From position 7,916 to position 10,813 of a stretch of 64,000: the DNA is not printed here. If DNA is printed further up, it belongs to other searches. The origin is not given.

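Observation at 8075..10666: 866-aa glycine-zipper membrane-inserting protein with C-terminal HExxHxxQ zincin-like motif (candidate toxin/effector)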

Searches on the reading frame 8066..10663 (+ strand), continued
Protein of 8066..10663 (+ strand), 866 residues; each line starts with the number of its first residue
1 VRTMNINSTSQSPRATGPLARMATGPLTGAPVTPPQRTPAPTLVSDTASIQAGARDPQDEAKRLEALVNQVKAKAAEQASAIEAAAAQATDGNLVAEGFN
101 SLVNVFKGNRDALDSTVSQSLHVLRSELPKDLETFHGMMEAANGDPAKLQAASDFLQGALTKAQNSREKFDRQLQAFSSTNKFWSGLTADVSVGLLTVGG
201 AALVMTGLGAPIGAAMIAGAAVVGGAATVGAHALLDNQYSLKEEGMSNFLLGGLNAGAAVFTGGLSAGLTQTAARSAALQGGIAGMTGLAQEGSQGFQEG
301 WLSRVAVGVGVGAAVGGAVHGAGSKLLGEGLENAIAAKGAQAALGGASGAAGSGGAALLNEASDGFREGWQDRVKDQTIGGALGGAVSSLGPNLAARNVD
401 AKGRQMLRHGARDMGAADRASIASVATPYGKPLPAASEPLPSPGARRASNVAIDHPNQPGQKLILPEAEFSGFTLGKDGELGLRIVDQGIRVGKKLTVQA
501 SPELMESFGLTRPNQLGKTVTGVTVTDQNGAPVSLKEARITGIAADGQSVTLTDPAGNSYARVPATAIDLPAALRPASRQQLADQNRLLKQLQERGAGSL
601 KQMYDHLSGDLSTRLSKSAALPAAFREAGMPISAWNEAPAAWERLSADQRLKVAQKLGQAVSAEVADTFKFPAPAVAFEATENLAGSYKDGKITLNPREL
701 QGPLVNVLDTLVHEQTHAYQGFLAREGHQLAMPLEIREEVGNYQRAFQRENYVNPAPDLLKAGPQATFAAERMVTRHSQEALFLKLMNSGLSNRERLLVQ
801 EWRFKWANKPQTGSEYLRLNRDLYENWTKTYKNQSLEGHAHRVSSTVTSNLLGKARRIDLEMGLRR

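Call 44: find_encoding_contigs(protein=P0009, flank=8000, max_places=2)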
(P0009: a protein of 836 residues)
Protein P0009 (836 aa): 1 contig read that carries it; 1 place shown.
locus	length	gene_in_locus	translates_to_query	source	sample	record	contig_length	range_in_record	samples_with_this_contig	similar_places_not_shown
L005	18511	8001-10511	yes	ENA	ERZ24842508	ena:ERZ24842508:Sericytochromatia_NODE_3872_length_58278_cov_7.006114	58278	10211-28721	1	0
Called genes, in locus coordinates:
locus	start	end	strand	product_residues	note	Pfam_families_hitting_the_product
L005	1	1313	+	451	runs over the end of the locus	-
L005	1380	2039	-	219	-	PF22741:PTP-NADK, PF03162:Y_phosphatase2, PF13350:Y_phosphatase3 (faint), PF22785:Tc-R-P, PF14566:PTPlike_phytase (faint), PF22784:PTP-SAK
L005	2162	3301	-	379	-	-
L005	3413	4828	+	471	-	PF01266:DAO (weak), PF07992:Pyr_redox_2, PF13454:NAD_binding_9, PF13450:NAD_binding_8 (faint)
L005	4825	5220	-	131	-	-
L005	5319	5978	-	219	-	-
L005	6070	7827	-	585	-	PF13715:CarbopepD_reg_2 (faint), PF13620:CarboxypepD_reg (weak), PF01833:TIG (faint), PF25021:TEN_NHL (faint)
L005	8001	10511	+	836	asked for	-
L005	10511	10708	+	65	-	-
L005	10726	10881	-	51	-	-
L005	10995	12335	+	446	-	PF01547:SBP_bac_1, PF13416:SBP_bac_8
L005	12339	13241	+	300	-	PF00528:BPD_transp_1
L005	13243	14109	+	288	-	PF00528:BPD_transp_1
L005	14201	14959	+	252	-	-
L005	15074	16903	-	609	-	PF00884:Sulfatase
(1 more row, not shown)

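Call 68: find_encoding_contigs(protein=P0002, flank=5000, max_places=2)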
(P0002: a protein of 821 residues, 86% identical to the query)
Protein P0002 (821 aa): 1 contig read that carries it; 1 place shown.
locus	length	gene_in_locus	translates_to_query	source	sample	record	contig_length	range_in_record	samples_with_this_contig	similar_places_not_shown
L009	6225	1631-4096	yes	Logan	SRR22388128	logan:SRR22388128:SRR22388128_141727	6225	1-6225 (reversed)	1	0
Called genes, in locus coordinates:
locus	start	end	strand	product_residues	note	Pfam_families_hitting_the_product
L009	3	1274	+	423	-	?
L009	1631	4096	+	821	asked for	-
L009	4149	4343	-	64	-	-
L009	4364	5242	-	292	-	PF02673:BacA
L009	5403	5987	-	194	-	PF14229:DUF4332 (weak)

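Call 69: find_encoding_contigs(protein=P0004, flank=5000, max_places=2)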
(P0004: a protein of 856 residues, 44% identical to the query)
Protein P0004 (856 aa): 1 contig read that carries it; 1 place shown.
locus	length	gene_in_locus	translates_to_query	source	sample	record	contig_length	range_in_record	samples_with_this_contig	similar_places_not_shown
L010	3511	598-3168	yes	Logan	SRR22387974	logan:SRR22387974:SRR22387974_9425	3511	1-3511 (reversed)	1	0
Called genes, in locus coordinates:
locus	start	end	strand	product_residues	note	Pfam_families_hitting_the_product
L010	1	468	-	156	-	?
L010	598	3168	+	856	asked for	-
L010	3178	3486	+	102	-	-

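Call 70: find_encoding_contigs(protein=P0005, flank=5000, max_places=2)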
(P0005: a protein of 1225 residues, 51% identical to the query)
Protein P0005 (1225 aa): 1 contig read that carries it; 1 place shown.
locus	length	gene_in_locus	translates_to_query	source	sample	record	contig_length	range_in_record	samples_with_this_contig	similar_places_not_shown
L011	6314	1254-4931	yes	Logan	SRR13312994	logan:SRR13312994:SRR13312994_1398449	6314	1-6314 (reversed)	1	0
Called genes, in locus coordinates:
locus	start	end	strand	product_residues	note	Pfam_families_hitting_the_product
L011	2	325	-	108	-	?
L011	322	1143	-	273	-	PF00106:adh_short, PF01370:Epimerase (weak), PF08659:KR, PF13561:adh_short_C2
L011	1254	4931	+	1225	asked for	-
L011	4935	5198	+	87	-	-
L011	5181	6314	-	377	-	?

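Call 75: find_homologous_proteins(query=P0029, max_evalue=0.001)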
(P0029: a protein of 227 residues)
Query P0029 (227 aa): 4 proteins with E <= 0.001 among 471 candidates.
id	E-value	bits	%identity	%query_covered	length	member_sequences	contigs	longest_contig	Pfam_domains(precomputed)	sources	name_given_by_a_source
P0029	3.7e-147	506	100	100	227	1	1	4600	-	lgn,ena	-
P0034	3.9e-43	166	62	57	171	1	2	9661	PF10263.16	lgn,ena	-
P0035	3.3e-15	74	33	70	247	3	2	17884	-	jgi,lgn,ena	-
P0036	3.9e-13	68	32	67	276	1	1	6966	-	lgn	-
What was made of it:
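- On SprT-like zincin (PF10263): Only the remote relative P0034 carries a precomputed PF10263 annotation (call 75).
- Closest known: SprT-like / Spartan minimal zincins. Same: One relative, P0034, is annotated PF10263 (call 75).
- P0034 has a precomputed PF10263 annotation (call 75).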

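Call 85: find_encoding_contigs(protein=P0008, flank=8000, max_places=1)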
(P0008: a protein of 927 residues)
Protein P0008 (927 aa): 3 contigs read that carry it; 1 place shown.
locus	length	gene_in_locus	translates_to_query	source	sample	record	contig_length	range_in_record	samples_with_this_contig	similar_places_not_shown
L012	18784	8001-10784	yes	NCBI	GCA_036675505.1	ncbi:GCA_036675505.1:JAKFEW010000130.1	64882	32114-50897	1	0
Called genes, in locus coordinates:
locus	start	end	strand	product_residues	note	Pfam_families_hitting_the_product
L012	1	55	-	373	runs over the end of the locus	PF00072:Response_reg, PF00512:HisKA, PF02518:HATPase_c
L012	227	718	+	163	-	PF14539:DUF4442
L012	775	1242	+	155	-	-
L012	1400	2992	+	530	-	PF20656:MS_N, PF01274:MS_TIM-barrel, PF20659:MS_C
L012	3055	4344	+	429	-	PF00463:ICL, PF13714:PEP_mutase, PF00463:ICL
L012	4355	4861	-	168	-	-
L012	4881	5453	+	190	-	-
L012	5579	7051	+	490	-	PF00989:PAS, PF08447:PAS_3, PF00512:HisKA, PF02518:HATPase_c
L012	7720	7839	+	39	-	-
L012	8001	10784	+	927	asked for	-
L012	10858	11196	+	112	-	-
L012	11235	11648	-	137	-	-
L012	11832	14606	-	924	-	-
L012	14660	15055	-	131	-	-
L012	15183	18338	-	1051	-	PF13401:AAA_22 (faint), PF25873:WHD_MalT, PF03704:BTAD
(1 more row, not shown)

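Call 86: find_encoding_contigs(protein=P0010, flank=8000, max_places=1)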
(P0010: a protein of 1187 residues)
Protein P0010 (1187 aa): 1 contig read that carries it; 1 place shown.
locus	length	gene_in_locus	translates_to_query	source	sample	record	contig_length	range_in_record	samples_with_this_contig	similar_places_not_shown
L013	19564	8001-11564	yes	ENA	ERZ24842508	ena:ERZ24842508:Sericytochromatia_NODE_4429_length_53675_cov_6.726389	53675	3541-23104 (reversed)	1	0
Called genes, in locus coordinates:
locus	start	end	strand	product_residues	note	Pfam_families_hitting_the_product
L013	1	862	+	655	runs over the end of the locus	PF25021:TEN_NHL (faint), PF08450:SGL (faint), PF01436:NHL (weak)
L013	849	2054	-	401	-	PF07690:MFS_1, PF13000:Acatn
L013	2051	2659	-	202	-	PF00440:TetR_N, PF13977:TetR_C_6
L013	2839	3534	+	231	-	-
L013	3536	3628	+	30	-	-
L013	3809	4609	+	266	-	-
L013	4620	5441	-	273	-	PF00756:Esterase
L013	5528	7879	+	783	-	PF03176:MMPL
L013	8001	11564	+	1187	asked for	-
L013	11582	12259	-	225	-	-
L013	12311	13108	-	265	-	-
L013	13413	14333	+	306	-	PF00487:FA_desaturase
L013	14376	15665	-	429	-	PF00132:Hexapep (faint), PF24894:Hexapep_GlmU (faint), PF25084:LbH_EIF2B, PF25087:GMPPB_C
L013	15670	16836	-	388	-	PF00109:ketoacyl-synt, PF02801:Ketoacyl-synt_C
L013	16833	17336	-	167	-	-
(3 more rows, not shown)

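Call 87: find_encoding_contigs(protein=P0013, flank=8000, max_places=1)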
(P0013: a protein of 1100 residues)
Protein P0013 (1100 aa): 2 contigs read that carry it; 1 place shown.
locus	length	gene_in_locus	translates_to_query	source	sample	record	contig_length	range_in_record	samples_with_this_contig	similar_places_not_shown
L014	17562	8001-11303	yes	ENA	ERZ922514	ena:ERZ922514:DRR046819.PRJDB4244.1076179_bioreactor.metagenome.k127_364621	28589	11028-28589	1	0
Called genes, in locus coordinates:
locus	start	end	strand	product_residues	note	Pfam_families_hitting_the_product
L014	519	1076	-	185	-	-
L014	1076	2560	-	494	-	-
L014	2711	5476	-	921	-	PF19864:Radical_SAM_N2, PF04055:Radical_SAM, PF10105:DUF2344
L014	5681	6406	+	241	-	PF13640:2OG-FeII_Oxy_3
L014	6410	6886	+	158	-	PF00293:NUDIX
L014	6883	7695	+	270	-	PF03476:MOSC_N, PF03473:MOSC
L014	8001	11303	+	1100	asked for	-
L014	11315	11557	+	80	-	-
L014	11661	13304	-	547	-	PF02878:PGM_PMM_I, PF02879:PGM_PMM_II, PF02880:PGM_PMM_III, PF00408:PGM_PMM_IV (weak)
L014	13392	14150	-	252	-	PF11300:DUF3102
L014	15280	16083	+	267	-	PF11300:DUF3102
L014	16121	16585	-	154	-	PF01814:Hemerythrin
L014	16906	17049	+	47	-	-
